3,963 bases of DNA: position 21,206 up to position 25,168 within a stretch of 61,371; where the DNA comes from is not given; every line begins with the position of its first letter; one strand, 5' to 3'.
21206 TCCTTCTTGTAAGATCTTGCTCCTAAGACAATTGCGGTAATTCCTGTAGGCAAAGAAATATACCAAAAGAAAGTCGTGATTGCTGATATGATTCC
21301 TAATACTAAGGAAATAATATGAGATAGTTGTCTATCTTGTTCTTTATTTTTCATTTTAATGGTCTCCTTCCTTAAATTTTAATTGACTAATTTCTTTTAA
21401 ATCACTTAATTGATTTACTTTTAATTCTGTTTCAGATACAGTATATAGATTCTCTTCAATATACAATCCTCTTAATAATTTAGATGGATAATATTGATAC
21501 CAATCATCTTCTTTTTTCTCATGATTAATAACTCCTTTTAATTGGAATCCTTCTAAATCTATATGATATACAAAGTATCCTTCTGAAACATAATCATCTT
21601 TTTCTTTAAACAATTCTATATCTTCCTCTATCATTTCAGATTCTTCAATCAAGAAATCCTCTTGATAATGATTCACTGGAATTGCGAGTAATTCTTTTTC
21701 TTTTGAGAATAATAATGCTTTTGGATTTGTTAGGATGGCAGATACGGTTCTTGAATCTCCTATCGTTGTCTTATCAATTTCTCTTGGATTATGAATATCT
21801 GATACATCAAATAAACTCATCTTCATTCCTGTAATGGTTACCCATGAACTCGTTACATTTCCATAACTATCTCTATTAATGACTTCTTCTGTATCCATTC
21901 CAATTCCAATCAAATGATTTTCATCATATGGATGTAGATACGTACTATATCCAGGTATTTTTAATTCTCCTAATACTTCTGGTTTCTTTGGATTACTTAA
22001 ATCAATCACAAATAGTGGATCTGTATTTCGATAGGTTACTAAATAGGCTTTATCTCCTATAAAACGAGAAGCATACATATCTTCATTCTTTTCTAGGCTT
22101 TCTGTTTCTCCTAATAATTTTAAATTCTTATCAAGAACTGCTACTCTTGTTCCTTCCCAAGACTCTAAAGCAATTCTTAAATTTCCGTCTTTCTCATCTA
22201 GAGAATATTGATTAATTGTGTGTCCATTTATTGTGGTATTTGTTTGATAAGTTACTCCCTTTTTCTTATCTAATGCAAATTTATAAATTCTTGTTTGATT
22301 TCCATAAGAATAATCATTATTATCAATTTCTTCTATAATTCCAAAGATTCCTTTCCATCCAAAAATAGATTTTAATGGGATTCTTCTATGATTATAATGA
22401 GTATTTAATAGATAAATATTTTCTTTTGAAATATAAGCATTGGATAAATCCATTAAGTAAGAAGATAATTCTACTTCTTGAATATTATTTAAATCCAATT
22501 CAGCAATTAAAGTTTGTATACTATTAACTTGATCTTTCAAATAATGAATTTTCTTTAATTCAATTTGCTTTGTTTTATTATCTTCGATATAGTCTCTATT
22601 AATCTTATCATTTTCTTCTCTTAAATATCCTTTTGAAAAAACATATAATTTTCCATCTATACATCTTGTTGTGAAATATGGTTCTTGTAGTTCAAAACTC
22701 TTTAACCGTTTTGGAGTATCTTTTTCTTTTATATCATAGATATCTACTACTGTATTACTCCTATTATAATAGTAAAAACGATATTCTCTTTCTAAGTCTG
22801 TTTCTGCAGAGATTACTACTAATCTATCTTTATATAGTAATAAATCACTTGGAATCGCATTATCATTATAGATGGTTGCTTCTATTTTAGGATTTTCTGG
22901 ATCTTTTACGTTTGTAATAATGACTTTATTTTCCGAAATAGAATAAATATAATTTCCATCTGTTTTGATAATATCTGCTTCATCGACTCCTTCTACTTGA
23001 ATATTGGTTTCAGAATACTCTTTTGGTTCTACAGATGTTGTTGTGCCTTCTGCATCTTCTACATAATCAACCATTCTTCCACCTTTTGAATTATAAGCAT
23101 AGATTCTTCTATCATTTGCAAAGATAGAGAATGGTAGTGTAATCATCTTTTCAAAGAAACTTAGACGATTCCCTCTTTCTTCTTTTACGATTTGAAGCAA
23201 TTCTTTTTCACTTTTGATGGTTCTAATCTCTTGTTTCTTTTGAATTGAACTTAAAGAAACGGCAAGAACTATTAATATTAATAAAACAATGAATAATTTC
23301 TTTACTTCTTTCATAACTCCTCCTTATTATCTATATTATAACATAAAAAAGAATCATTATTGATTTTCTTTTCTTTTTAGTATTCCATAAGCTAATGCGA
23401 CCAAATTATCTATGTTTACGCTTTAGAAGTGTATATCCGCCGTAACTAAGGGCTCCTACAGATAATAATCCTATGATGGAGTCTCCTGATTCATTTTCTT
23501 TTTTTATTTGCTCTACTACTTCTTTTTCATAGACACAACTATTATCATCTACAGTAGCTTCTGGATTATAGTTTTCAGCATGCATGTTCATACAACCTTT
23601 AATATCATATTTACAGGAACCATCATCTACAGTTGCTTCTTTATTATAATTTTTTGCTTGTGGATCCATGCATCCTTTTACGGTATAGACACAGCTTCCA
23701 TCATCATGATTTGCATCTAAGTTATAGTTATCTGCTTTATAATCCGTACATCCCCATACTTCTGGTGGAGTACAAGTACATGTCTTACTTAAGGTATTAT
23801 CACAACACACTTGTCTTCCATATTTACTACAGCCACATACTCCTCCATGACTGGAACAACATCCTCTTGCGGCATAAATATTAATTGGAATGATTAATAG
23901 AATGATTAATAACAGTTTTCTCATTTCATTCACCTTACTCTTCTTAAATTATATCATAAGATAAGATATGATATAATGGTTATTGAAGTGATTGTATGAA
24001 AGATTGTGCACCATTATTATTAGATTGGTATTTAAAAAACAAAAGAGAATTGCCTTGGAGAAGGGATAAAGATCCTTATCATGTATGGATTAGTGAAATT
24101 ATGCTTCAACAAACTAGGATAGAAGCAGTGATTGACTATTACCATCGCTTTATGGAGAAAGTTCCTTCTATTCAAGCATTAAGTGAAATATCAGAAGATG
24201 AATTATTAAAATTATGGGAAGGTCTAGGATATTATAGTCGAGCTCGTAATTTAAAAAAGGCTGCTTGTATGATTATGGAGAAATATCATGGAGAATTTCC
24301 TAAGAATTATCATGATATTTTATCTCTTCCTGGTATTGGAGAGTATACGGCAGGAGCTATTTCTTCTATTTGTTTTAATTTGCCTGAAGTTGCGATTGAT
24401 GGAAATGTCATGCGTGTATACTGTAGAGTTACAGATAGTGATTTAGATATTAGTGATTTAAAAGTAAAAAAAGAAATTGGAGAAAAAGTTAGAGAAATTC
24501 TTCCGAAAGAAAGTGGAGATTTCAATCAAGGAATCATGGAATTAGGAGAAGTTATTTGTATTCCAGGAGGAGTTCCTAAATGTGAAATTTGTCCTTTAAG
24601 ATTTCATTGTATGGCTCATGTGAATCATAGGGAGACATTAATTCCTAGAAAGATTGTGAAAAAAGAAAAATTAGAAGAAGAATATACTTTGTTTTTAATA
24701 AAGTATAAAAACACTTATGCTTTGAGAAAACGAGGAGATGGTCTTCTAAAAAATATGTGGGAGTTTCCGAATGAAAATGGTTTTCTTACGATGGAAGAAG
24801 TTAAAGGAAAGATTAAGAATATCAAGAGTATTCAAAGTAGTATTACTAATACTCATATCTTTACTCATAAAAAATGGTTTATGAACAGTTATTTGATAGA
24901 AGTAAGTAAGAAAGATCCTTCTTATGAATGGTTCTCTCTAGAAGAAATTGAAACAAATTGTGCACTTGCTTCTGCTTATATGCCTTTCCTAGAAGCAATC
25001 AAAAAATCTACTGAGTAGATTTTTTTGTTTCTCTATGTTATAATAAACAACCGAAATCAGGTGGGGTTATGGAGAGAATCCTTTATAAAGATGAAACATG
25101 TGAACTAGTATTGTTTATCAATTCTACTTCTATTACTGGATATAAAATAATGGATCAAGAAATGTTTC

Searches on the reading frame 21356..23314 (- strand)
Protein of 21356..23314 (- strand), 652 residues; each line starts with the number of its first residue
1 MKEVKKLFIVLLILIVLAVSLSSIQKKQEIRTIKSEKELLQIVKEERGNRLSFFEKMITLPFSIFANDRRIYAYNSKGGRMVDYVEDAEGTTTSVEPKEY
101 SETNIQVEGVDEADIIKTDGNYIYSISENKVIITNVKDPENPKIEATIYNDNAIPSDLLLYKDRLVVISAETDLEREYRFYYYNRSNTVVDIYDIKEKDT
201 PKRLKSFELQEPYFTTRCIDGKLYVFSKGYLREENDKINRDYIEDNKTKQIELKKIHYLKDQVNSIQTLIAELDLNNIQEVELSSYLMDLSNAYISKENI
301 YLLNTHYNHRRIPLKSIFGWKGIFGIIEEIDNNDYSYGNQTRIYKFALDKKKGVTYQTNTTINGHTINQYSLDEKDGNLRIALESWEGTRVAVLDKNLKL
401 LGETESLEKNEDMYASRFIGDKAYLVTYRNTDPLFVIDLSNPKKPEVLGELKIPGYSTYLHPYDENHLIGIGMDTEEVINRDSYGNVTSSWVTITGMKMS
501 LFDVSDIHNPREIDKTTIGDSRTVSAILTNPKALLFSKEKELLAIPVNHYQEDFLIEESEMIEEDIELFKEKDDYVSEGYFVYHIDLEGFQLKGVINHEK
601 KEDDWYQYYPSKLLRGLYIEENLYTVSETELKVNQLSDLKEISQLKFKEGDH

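Call 44: search_protein_families(library=ncbifam, proteins=[window:21356-23314:-], max_evalue=0.00001)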
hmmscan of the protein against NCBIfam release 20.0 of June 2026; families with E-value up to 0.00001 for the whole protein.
window:21356-23314:- (652 aa): 0 families

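Call 64: search_protein_families(library=pfam, proteins=[window:21356-23314:-], max_evalue=0.001)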
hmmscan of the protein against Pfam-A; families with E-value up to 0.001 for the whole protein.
window:21356-23314:- (652 aa): 1 family
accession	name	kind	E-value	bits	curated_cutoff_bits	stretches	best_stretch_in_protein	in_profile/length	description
PF09826.15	Beta_propel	-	1.1e-143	480.2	22.4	1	100-639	1-495/495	Beta propeller domain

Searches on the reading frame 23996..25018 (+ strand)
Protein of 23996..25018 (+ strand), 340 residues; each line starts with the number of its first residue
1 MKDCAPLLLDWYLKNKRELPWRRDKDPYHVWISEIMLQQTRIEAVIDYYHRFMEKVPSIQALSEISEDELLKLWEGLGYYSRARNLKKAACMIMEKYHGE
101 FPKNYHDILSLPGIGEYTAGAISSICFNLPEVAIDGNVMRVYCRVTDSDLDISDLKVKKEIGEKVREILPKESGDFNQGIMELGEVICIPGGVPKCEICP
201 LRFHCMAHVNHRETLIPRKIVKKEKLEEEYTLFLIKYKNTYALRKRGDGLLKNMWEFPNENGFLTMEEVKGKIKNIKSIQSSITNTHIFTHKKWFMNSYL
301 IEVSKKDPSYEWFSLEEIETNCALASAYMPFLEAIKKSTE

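Call 44: search_protein_families(library=ncbifam, proteins=[window:23996-25018:+], max_evalue=0.00001)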
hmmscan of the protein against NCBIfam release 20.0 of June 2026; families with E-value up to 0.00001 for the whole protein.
window:23996-25018:+ (340 aa): 5 families
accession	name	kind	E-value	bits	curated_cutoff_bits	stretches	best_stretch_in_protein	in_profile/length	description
TIGR01084.1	mutY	equivalog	1.5e-89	300.2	286.5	1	8-261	6-264/277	A/G-specific adenine glycosylase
NF008132.0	PRK10880.1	equivalog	1.3e-68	231.6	427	1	5-292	8-298/351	A/G-specific adenine glycosylase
NF010488.0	PRK13910.1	equivalog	7.6e-44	150.2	471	1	35-334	1-281/290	adenine-specific DNA glycosylase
TIGR01083.1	nth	equivalog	1.2e-22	80.5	211.7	1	6-190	9-187/192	endonuclease III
NF007978.0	PRK10702.1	equivalog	4.5e-10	39.5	405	1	60-201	62-199/211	endonuclease III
